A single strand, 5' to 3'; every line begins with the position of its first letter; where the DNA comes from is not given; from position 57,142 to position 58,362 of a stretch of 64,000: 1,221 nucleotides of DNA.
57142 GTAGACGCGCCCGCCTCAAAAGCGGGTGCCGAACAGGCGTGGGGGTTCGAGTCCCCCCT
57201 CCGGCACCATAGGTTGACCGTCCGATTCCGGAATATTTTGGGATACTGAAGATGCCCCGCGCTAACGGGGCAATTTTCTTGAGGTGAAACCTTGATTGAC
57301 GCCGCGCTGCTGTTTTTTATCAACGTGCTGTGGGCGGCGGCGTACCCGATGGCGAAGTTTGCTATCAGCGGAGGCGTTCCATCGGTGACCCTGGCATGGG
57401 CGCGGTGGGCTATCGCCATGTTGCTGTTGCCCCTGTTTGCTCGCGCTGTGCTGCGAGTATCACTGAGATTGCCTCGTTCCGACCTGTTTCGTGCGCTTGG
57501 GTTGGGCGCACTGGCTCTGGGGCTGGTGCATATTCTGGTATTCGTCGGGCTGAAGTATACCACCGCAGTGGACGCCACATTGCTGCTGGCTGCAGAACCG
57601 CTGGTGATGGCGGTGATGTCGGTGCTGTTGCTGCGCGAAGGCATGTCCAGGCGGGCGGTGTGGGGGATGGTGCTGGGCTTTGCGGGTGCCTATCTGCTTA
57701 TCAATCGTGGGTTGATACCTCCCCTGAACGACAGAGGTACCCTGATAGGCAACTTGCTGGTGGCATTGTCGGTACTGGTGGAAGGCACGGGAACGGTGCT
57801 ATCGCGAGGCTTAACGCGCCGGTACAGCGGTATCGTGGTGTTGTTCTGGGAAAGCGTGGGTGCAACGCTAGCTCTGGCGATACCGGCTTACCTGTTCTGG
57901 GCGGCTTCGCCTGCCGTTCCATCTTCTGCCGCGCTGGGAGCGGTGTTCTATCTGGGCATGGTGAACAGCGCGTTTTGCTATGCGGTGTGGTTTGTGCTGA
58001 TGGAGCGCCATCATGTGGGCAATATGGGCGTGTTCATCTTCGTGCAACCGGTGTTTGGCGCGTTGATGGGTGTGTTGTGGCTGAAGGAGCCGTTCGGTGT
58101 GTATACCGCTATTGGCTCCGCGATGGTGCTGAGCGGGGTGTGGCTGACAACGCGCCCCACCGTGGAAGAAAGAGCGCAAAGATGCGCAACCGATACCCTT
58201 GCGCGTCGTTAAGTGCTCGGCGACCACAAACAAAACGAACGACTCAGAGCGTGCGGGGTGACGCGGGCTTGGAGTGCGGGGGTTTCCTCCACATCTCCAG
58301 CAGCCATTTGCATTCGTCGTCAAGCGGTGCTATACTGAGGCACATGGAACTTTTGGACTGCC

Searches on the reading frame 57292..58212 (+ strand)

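Call 3: search_protein_families(library=pfam, proteins=[window:57292-58212:+], max_evalue=0.01)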
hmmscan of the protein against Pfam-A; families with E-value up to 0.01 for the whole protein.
window:57292-58212:+ (306 aa): 1 family
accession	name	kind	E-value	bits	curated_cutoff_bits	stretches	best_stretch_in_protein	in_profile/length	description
PF00892.27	EamA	-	6.1e-38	130.6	28.2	2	152-287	2-134/135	EamA-like transporter family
